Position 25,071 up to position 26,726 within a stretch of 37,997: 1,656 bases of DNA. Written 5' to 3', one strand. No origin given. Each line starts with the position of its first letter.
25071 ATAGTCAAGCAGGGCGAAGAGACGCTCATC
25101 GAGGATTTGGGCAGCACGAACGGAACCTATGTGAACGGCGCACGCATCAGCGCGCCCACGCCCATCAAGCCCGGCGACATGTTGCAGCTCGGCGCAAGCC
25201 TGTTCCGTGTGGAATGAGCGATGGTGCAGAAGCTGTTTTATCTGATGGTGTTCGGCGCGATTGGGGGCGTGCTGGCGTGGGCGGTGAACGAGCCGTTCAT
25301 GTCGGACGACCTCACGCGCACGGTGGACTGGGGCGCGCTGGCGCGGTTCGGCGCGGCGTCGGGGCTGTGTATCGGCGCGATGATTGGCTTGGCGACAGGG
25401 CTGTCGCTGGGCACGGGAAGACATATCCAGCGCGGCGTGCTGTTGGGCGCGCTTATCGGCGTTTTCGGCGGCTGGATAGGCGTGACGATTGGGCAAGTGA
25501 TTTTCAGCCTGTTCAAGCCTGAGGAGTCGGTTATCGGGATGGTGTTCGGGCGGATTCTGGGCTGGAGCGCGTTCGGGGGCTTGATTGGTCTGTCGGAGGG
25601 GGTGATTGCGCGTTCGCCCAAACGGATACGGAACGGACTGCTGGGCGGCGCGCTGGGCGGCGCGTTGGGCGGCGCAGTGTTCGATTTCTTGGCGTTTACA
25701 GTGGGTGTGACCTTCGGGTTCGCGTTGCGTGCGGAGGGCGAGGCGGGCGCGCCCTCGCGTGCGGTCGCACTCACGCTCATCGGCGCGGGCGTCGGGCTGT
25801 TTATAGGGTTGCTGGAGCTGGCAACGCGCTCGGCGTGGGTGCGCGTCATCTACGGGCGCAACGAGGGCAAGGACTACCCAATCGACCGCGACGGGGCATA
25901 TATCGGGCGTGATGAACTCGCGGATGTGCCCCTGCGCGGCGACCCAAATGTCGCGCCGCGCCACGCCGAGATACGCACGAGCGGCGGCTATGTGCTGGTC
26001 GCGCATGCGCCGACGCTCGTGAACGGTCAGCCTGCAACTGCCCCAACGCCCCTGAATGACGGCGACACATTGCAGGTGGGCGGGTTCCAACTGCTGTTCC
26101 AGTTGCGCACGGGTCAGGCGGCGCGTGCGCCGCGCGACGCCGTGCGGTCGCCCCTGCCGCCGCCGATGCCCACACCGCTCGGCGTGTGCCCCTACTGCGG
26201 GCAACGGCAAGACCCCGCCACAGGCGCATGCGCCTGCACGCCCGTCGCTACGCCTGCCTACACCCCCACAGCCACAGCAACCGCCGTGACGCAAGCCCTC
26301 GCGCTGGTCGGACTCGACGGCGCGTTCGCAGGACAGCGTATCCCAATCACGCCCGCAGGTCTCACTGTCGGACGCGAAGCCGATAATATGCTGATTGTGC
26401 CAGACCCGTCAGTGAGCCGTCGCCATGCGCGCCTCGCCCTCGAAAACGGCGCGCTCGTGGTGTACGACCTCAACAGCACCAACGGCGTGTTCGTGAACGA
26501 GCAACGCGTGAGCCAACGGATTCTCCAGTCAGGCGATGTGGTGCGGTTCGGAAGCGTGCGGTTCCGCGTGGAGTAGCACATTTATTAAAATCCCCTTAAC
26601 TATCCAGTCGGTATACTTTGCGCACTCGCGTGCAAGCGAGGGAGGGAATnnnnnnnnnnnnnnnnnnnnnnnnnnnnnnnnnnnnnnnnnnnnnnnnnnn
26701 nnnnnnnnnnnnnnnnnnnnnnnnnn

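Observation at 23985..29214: Kinase-less membrane FHA-FHA-PHP gene cluster divergent from the flagellar switch operon (best candidate here for an undescribed module)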

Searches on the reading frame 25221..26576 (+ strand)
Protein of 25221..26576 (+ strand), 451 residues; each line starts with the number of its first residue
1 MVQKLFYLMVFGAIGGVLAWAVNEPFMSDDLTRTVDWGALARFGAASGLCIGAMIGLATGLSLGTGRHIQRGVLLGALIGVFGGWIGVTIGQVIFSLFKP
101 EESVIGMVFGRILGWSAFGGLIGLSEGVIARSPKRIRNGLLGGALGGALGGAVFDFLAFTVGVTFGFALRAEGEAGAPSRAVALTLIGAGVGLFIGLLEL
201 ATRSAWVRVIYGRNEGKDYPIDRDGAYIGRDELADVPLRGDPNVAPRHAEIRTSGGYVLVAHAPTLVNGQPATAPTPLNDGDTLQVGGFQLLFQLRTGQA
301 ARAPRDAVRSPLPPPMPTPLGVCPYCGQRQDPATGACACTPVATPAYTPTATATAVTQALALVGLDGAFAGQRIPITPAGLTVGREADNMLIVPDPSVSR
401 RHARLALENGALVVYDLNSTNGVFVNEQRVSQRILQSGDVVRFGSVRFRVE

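Call 7: search_protein_families(library=pfam, proteins=[window:25221-26576:+], max_evalue=0.01)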
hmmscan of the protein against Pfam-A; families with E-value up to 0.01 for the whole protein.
window:25221-26576:+ (451 aa): 2 families
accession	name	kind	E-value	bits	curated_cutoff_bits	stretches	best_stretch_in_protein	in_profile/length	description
PF00498.31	FHA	-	3.8e-31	107.8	20.7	2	382-444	2-67/67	FHA domain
PF16697.10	Yop-YscD_cpl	-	9e-27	93.6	33.2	2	365-450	3-90/94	Inner membrane component of T3SS, cytoplasmic domain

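Call 9: search_protein_families(library=ncbifam, proteins=[window:25221-26576:+], max_evalue=0.01)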
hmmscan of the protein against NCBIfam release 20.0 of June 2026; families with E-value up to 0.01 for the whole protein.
window:25221-26576:+ (451 aa): 7 families
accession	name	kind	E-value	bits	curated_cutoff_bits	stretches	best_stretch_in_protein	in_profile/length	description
NF049868.1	FhaB_Rv0019c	equivalog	3e-23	82.6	125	1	353-448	60-156/158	FHA domain-containing protein FhaB/FipA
NF041660.2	oxygluDhInhib_OdhI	equivalog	2.4e-22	79.2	200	2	352-448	30-125/130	oxoglutarate dehydrogenase inhibitor Odhl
TIGR03354.1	VI_FHA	hypoth_equivalog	3e-22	80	120.25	2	379-451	24-102/420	type VI secretion system-associated FHA domain protein TagH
NF052573.1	HisKinEspAMyxo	equivalog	4.9e-15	54.6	1400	1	342-446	15-114/755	serine histidine kinase EspA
NF033760.1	gliding_GltG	equivalog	5.4e-10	38.5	650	1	383-451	28-97/650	adventurous gliding motility protein GltG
NF052403.1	ESX1TransRegEspM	equivalog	4.4e-07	29.1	550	1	372-445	22-94/367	ESX-1 type VII secretion system transcriptional regulator EspM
TIGR02500.1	type_III_yscD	equivalog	0.00012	21.2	86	0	208-297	4-62/413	type III secretion system inner membrane ring subunit SctD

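Call 13: find_homologous_proteins(query=window:25221-26576:+)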
Query window:25221-26576:+ (451 aa): 467 proteins with E <= 0.001 among 8000 candidates; the best 120 are listed.
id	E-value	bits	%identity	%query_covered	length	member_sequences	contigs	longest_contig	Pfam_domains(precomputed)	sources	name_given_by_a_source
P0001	6.8e-277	936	96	100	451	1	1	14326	PF00498.32,PF16697.11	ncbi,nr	ncbi:MAG: FHA domain-containing protein [bacterium]|nr:FHA domain-containing protein [bacterium]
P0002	7.9e-235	798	80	100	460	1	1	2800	PF00498.32,PF16697.11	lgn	-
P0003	3.5e-233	792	80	100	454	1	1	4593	PF00498.32,PF16697.11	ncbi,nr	ncbi:MAG: FHA domain-containing protein [Fimbriimonadales bacterium]|nr:FHA domain-containing protei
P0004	5.5e-232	788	79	100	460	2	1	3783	PF00498.32,PF16697.11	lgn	-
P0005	2.0e-230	783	78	100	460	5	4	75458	PF00498.32,PF16697.11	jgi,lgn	jgi:pSer/pThr/pTyr-binding forkhead associated (FHA) protein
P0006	2.0e-227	773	77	100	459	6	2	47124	PF00498.32,PF16697.11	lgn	-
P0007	4.5e-226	769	76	100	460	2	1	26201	PF00498.32,PF16697.11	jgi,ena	-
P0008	9.6e-226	768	76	100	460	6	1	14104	PF00498.32,PF16697.11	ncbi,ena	-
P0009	2.6e-224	763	76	100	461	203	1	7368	PF00498.32,PF16697.11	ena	-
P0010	9.8e-224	761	75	100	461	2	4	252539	PF00498.32,PF16697.11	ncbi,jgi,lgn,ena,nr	ncbi:MAG: FHA domain-containing protein [Armatimonadota bacterium]|nr:FHA domain-containing protein 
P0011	1.3e-223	761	76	100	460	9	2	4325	PF00498.32,PF16697.11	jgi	-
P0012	1.6e-223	761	75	100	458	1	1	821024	PF00498.32,PF16697.11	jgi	jgi:pSer/pThr/pTyr-binding forkhead associated (FHA) protein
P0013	1.6e-223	761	75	100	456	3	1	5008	PF00498.32,PF16697.11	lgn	-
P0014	3.6e-223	759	76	100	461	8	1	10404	PF00498.32,PF16697.11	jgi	-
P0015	4.7e-223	759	76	100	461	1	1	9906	PF00498.32,PF16697.11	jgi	jgi:pSer/pThr/pTyr-binding forkhead associated (FHA) protein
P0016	3.3e-222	756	75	100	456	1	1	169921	PF00498.32,PF16697.11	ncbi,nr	ncbi:MAG: hypothetical protein KatS3mg016_1605 [Fimbriimonadales bacterium]|nr:MAG: hypothetical pro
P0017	3.7e-222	756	74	100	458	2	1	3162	PF00498.32,PF16697.11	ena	-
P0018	3.7e-222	756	76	100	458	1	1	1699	PF00498.32,PF16697.11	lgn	-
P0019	7.7e-222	755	73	100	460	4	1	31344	PF00498.32,PF16697.11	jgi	-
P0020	8.3e-222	755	75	100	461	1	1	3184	PF00498.32,PF16697.11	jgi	jgi:pSer/pThr/pTyr-binding forkhead associated (FHA) protein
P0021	8.6e-222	755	75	100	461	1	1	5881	PF00498.32,PF16697.11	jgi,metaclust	metaclust:\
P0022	1.0e-221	755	75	100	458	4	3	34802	PF00498.32,PF16697.11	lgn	-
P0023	1.1e-221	755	75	100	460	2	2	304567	PF00498.32,PF16697.11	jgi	jgi:pSer/pThr/pTyr-binding forkhead associated (FHA) protein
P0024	1.1e-221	755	74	100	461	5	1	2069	PF00498.32,PF16697.11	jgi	jgi:pSer/pThr/pTyr-binding forkhead associated (FHA) protein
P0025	2.6e-221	753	73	100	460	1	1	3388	PF00498.32,PF16697.11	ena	-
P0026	3.5e-221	753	74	100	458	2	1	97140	PF00498.32,PF16697.11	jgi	jgi:pSer/pThr/pTyr-binding forkhead associated (FHA) protein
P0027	3.5e-221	753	75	100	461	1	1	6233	PF00498.32,PF16697.11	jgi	jgi:pSer/pThr/pTyr-binding forkhead associated (FHA) protein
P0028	4.4e-221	752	74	100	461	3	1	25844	PF00498.32,PF16697.11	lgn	-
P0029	4.8e-221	752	75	100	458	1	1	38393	PF00498.32,PF16697.11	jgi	jgi:pSer/pThr/pTyr-binding forkhead associated (FHA) protein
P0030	6.6e-221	752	75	100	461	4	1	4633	PF00498.32,PF16697.11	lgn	-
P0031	6.7e-221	752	74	100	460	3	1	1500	PF00498.32,PF16697.11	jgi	-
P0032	7.1e-221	752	74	100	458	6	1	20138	PF00498.32,PF16697.11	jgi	jgi:pSer/pThr/pTyr-binding forkhead associated (FHA) protein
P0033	1.3e-220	751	73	100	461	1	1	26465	PF00498.32,PF16697.11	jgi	jgi:pSer/pThr/pTyr-binding forkhead associated (FHA) protein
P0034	1.3e-220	751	73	100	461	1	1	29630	PF00498.32,PF16697.11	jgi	jgi:pSer/pThr/pTyr-binding forkhead associated (FHA) protein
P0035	1.4e-220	751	75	100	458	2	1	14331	PF00498.32,PF16697.11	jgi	jgi:pSer/pThr/pTyr-binding forkhead associated (FHA) protein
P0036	1.9e-220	750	73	100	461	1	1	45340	PF00498.32,PF16697.11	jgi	jgi:pSer/pThr/pTyr-binding forkhead associated (FHA) protein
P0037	2.0e-220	750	73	100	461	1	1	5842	PF00498.32,PF16697.11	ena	-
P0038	2.1e-220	750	75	100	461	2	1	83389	PF00498.32,PF16697.11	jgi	-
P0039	6.0e-220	749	74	100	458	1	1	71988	PF00498.32,PF16697.11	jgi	jgi:pSer/pThr/pTyr-binding forkhead associated (FHA) protein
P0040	6.1e-220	749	75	100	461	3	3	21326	PF00498.32,PF16697.11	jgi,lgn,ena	-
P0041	1.8e-219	747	73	100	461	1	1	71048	PF00498.32,PF16697.11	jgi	jgi:pSer/pThr/pTyr-binding forkhead associated (FHA) protein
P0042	6.3e-219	745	74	100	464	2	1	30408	PF00498.32,PF16697.11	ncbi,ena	-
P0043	6.9e-219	745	74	100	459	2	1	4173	PF00498.32,PF16697.11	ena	-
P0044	8.3e-219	745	75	100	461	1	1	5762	PF00498.32,PF16697.11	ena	-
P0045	1.1e-218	745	74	100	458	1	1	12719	PF00498.32,PF16697.11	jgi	jgi:pSer/pThr/pTyr-binding forkhead associated (FHA) protein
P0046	3.2e-218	743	73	100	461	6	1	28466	PF00498.32,PF16697.11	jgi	jgi:pSer/pThr/pTyr-binding forkhead associated (FHA) protein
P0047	4.4e-218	743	73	100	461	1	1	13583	PF00498.32,PF16697.11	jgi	jgi:pSer/pThr/pTyr-binding forkhead associated (FHA) protein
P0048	5.7e-218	742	72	100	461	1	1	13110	PF00498.32,PF16697.11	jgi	-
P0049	7.7e-218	742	72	100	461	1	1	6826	PF00498.32,PF16697.11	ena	-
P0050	8.2e-218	742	73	100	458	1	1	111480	PF00498.32,PF16697.11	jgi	jgi:pSer/pThr/pTyr-binding forkhead associated (FHA) protein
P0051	3.5e-217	740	73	100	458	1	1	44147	PF00498.32,PF16697.11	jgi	jgi:pSer/pThr/pTyr-binding forkhead associated (FHA) protein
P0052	4.7e-217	739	73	100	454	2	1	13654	PF00498.32,PF16697.11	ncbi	ncbi:MAG: FHA domain-containing protein [Fimbriimonadales bacterium]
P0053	6.8e-217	739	74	98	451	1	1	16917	PF00498.32,PF16697.11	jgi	jgi:pSer/pThr/pTyr-binding forkhead associated (FHA) protein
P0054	7.1e-217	739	74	100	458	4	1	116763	PF00498.32,PF16697.11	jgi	jgi:pSer/pThr/pTyr-binding forkhead associated (FHA) protein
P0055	2.5e-216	737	74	100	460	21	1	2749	PF00498.32,PF16697.11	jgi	jgi:pSer/pThr/pTyr-binding forkhead associated (FHA) protein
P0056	7.7e-216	735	73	100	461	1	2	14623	PF00498.32,PF16697.11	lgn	-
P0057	5.4e-213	726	73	100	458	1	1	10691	PF00498.32,PF16697.11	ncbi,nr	ncbi:MAG: FHA domain-containing protein [Fimbriimonadales bacterium]|nr:FHA domain-containing protei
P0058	6.2e-213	726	72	100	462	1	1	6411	PF00498.32,PF16697.11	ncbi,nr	ncbi:MAG: FHA domain-containing protein [Fimbriimonadales bacterium]|nr:FHA domain-containing protei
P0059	3.0e-204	697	70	100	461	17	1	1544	PF00498.32,PF16697.11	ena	-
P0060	2.8e-197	674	68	100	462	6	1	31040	PF00498.32,PF16697.11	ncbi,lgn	-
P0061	4.4e-193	660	75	88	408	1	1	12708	PF00498.32,PF16697.11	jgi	jgi:pSer/pThr/pTyr-binding forkhead associated (FHA) protein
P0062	3.3e-192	657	75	88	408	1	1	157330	PF00498.32,PF16697.11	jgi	jgi:pSer/pThr/pTyr-binding forkhead associated (FHA) protein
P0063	1.9e-191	655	65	100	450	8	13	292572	PF00498.32,PF16697.11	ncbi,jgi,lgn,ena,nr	ncbi:MAG: FHA domain-containing protein [Armatimonadetes bacterium]|nr:FHA domain-containing protein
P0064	1.0e-190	652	66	100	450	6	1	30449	PF00498.32,PF16697.11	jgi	-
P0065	1.3e-190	652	65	100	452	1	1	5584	PF00498.32,PF16697.11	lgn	-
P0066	3.7e-188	644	65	100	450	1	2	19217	PF00498.32,PF16697.11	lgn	-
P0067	7.1e-188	643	65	100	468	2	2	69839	PF00498.32,PF16697.11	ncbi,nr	ncbi:MAG: FHA domain-containing protein [Fimbriimonadales bacterium]|nr:FHA domain-containing protei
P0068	2.2e-185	635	82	75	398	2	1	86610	PF00498.32,PF16697.11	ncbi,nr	ncbi:MAG: hypothetical protein KatS3mg017_0717 [Fimbriimonadales bacterium]|nr:MAG: hypothetical pro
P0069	3.8e-185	634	65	100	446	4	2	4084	PF00498.32,PF16697.11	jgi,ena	-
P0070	1.4e-183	629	65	100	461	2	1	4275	PF00498.32,PF16697.11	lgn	-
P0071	1.4e-183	629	65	100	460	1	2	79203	PF00498.32,PF16697.11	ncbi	-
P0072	3.1e-183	628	65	100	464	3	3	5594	PF00498.32,PF16697.11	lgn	-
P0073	2.0e-182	625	75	84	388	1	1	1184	PF00498.32,PF16697.11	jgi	jgi:pSer/pThr/pTyr-binding forkhead associated (FHA) protein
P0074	4.1e-182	624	65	100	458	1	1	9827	PF00498.32,PF16697.11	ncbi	-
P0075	8.3e-181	620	75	83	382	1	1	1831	PF00498.32,PF16697.11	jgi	-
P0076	8.8e-181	620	65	100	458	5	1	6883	PF00498.32,PF16697.11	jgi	-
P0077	1.7e-178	612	64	100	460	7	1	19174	PF00498.32,PF16697.11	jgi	jgi:pSer/pThr/pTyr-binding forkhead associated (FHA) protein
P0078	2.0e-178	612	64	100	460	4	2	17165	PF00498.32,PF16697.11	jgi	jgi:pSer/pThr/pTyr-binding forkhead associated (FHA) protein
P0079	3.8e-178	611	64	100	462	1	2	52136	PF00498.32,PF16697.11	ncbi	-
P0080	2.6e-177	608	64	100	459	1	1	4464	PF00498.32,PF16697.11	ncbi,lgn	ncbi:MAG: FHA domain-containing protein [Armatimonadota bacterium]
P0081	1.0e-176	606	63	100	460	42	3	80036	PF00498.32,PF16697.11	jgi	jgi:pSer/pThr/pTyr-binding forkhead associated (FHA) protein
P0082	1.9e-171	589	60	100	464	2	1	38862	PF00498.32,PF16697.11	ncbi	-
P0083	3.6e-168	578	60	100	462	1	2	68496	PF00498.32,PF16697.11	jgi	jgi:pSer/pThr/pTyr-binding forkhead associated (FHA) protein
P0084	7.6e-163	561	77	73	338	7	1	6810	PF00498.32,PF16697.11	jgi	jgi:pSer/pThr/pTyr-binding forkhead associated (FHA) protein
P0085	1.4e-151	523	57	95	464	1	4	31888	PF00498.32,PF16697.11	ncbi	-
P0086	7.4e-150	518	77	67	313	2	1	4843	PF00498.32,PF16697.11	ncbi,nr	ncbi:MAG: FHA domain-containing protein, partial [Fimbriimonadales bacterium]|nr:FHA domain-containi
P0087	7.5e-139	481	52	100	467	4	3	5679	PF00498.32,PF16697.11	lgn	-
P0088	5.1e-131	456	51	100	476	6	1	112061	PF00498.32,PF16697.11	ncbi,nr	ncbi:MAG: FHA domain-containing protein [Fimbriimonadia bacterium]|nr:FHA domain-containing protein 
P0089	1.6e-111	391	61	66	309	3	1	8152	PF00498.32,PF16697.11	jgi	-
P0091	1.0e-96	343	71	51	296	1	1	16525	PF00498.32,PF16697.11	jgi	jgi:hypothetical protein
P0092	5.0e-92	327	62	54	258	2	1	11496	PF00498.32,PF16697.11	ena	-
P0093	1.0e-86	310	52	67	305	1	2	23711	PF00498.32,PF16697.11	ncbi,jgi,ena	-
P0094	1.2e-80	290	41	96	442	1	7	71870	PF00498.32,PF16697.11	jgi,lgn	jgi:pSer/pThr/pTyr-binding forkhead associated (FHA) protein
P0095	1.8e-80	289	39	100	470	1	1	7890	PF00498.32,PF16697.11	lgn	-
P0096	2.1e-78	282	38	96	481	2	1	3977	PF00498.32,PF16697.11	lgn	-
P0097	4.1e-77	278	39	99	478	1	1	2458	PF00498.32,PF16697.11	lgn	-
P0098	2.8e-75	272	40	98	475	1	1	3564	PF00498.32,PF16697.11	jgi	jgi:pSer/pThr/pTyr-binding forkhead associated (FHA) protein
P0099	1.3e-73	266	40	99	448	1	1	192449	PF00498.32,PF16697.11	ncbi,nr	ncbi:MAG: FHA domain-containing protein [Fimbriimonadaceae bacterium]|nr:FHA domain-containing prote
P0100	7.8e-73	264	38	98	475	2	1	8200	PF00498.32,PF16697.11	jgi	jgi:pSer/pThr/pTyr-binding forkhead associated (FHA) protein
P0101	1.2e-72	263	38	100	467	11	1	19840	PF00498.32,PF16697.11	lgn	-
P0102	1.8e-71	259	38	98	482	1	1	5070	PF00498.32,PF16697.11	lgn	-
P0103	1.2e-70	257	40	100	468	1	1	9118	PF00498.32,PF16697.11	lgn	-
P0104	1.9e-70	256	38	100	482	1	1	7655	PF00498.32,PF16697.11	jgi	jgi:pSer/pThr/pTyr-binding forkhead associated (FHA) protein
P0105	3.3e-70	255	36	100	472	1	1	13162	PF00498.32,PF16697.11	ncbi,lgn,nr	ncbi:MAG: FHA domain-containing protein [Armatimonadetes bacterium]|nr:FHA domain-containing protein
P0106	1.6e-69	253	39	98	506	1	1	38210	PF00498.32,PF16697.11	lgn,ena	-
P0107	8.0e-69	251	38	99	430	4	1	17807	PF00498.32,PF16697.11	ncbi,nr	ncbi:MAG: FHA domain-containing protein [Fimbriimonadaceae bacterium]|nr:FHA domain-containing prote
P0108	7.5e-68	247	37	100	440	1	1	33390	PF00498.32,PF16697.11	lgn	-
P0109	8.9e-68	247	38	91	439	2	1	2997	PF00498.32,PF16697.11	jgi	jgi:pSer/pThr/pTyr-binding forkhead associated (FHA) protein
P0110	1.9e-67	246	39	99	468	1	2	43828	PF00498.32,PF16697.11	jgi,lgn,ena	-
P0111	5.3e-66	241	39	98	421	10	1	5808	PF00498.32,PF16697.11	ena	-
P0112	2.1e-65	239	39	99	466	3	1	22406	PF00498.32,PF16697.11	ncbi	ncbi:MAG: FHA domain-containing protein [Armatimonadota bacterium]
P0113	2.6e-65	239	39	99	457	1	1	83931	PF00498.32,PF16697.11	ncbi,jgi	ncbi:MAG: hypothetical protein C4341_04160 [Armatimonadota bacterium]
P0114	5.9e-65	238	36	98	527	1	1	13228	PF00498.32,PF16697.11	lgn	-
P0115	9.2e-65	237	39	98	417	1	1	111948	PF00498.32,PF16697.11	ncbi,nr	ncbi:MAG: FHA domain-containing protein [Chthonomonas sp.]|nr:FHA domain-containing protein [Chthono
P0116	9.3e-65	237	39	99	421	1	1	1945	PF00498.32,PF16697.11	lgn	-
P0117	1.9e-64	236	39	98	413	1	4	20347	PF00498.32,PF16697.11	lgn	-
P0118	2.3e-64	236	38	98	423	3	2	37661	PF00498.32,PF16697.11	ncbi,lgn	-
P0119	8.4e-64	234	37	99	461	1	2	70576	PF00498.32,PF16697.11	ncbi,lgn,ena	ncbi:MAG: FHA domain-containing protein [Fimbriimonadaceae bacterium]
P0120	9.6e-64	234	37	98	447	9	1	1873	PF00498.32,PF16697.11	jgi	jgi:pSer/pThr/pTyr-binding forkhead associated (FHA) protein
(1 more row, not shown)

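Call 15: find_encoding_contigs(protein=P0012, flank=10000, max_places=2)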
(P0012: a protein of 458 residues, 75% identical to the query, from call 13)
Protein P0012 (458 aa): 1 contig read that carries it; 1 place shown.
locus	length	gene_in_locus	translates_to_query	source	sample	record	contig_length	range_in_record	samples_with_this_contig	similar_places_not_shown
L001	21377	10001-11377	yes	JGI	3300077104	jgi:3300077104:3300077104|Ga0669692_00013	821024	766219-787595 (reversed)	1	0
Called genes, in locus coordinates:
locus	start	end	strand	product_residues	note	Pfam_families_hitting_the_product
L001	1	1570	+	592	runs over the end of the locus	PF03485:Arg_tRNA_synt_N, PF00750:tRNA-synt_1d, PF09334:tRNA-synt_1g (faint), PF05746:DALR_1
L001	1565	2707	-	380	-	PF01053:Cys_Met_Meta_PP, PF00155:Aminotran_1_2 (weak), PF00266:Aminotran_5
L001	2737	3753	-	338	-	PF00813:FliP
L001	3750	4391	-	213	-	PF04347:FliO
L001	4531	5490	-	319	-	PF28396:SepQ_C (weak), PF01052:FliMN_C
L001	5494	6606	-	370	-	PF02154:FliM, PF01052:FliMN_C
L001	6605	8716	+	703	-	-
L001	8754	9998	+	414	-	PF16697:Yop-YscD_cpl, PF00498:FHA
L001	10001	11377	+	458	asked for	PF16697:Yop-YscD_cpl (weak), PF00498:FHA, PF16697:Yop-YscD_cpl, PF00498:FHA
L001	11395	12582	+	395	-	PF07969:Amidohydro_3 (faint), PF01979:Amidohydro_1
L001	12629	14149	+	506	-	PF00575:S1, PF09883:DUF2110 (faint), PF13509:S1_2 (faint), PF21710:Spt6_S1 (faint), PF23459:S1_RRP5 (faint), PF00575:S1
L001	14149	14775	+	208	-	PF01121:CoaE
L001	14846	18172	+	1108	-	PF07676:PD40 (weak)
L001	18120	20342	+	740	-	PF08308:PEGA (faint), PF13620:CarboxypepD_reg, PF13620:CarboxypepD_reg, PF13715:CarbopepD_reg_2, PF13620:CarboxypepD_reg, PF22904:NOMO1-like_2nd, PF17210:SdrD_B, PF13860:FlgD_ig, +12 more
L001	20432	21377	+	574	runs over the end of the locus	-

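Call 16: find_encoding_contigs(protein=P0088, flank=10000, max_places=2)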
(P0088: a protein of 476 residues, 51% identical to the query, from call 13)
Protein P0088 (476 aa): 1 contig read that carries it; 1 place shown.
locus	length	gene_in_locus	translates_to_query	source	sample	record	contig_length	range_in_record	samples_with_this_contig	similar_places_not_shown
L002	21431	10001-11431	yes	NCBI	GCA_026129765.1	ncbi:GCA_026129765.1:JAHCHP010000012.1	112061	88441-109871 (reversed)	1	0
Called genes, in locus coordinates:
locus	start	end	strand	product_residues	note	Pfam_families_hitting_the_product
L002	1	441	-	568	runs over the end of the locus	PF07995:GSDH, PF00404:Dockerin_1 (weak)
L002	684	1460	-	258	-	PF01261:AP_endonuc_2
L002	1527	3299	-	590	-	-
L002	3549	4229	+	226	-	PF02517:Rce1-like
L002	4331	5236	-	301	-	PF04794:YdjC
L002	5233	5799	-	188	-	PF00857:Isochorismatase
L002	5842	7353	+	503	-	PF01409:tRNA-synt_2d (faint), PF01336:tRNA_anti-codon, PF00152:tRNA-synt_2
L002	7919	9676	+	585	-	PF01590:GAF (weak), PF00989:PAS, PF13188:PAS_8 (weak), PF08448:PAS_4, PF13426:PAS_9 (weak), PF08447:PAS_3, PF00512:HisKA, PF02518:HATPase_c, +1 more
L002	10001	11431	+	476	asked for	PF16697:Yop-YscD_cpl, PF00498:FHA, PF16697:Yop-YscD_cpl, PF00498:FHA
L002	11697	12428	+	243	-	PF07264:EI24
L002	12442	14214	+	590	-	PF13185:GAF_2, PF13492:GAF_3, PF01590:GAF, PF13185:GAF_2, PF13492:GAF_3, PF07536:HWE_HK, PF07568:HisKA_2, PF13581:HATPase_c_2 (weak), +1 more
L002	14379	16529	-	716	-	-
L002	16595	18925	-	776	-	PF09586:YfhO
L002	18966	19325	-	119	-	PF13424:TPR_12 (weak), PF13428:TPR_14 (weak), PF13432:TPR_16 (weak), PF13371:TPR_9 (weak), PF13414:TPR_11 (weak), PF14559:TPR_19, PF13424:TPR_12, PF14559:TPR_19, +14 more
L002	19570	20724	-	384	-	PF00890:FAD_binding_2, PF01134:GIDA (faint), PF01266:DAO, PF01494:FAD_binding_3 (faint), PF07992:Pyr_redox_2 (weak), PF12831:FAD_oxidored (faint)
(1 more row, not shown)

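Call 17: find_encoding_contigs(protein=P0063, flank=10000, max_places=2)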
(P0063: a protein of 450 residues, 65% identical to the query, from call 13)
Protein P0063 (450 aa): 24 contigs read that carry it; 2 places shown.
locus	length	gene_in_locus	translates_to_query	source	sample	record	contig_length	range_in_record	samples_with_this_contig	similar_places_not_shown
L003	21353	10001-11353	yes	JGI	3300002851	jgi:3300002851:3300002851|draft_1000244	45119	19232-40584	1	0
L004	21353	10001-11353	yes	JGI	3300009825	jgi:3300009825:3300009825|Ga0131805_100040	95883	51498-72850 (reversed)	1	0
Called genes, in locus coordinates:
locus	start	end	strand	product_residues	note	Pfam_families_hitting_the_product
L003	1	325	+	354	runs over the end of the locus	PF02746:MR_MLE_N, PF13378:MR_MLE_C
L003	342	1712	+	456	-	PF01565:FAD_binding_4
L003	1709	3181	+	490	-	PF00756:Esterase (faint), PF12146:Hydrolase_4 (weak), PF01738:DLH (weak), PF00326:Peptidase_S9 (weak)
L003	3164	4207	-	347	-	PF02086:MethyltransfD12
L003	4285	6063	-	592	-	PF00578:AhpC-TSA, PF08534:Redoxin, PF00085:Thioredoxin (weak), PF13905:Thioredoxin_8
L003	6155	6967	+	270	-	PF01555:N6_N4_Mtase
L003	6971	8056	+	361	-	-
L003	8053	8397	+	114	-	-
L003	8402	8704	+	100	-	PF12769:PNTB_4TM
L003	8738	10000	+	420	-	PF16697:Yop-YscD_cpl, PF00498:FHA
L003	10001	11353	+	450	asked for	PF16697:Yop-YscD_cpl, PF00498:FHA, PF16697:Yop-YscD_cpl, PF00498:FHA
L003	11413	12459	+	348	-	-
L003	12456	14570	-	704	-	PF02092:tRNA_synt_2f, PF05746:DALR_1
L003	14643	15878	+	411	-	-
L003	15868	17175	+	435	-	PF01555:N6_N4_Mtase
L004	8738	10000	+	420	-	PF16697:Yop-YscD_cpl, PF00498:FHA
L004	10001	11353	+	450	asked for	PF16697:Yop-YscD_cpl, PF00498:FHA, PF16697:Yop-YscD_cpl, PF00498:FHA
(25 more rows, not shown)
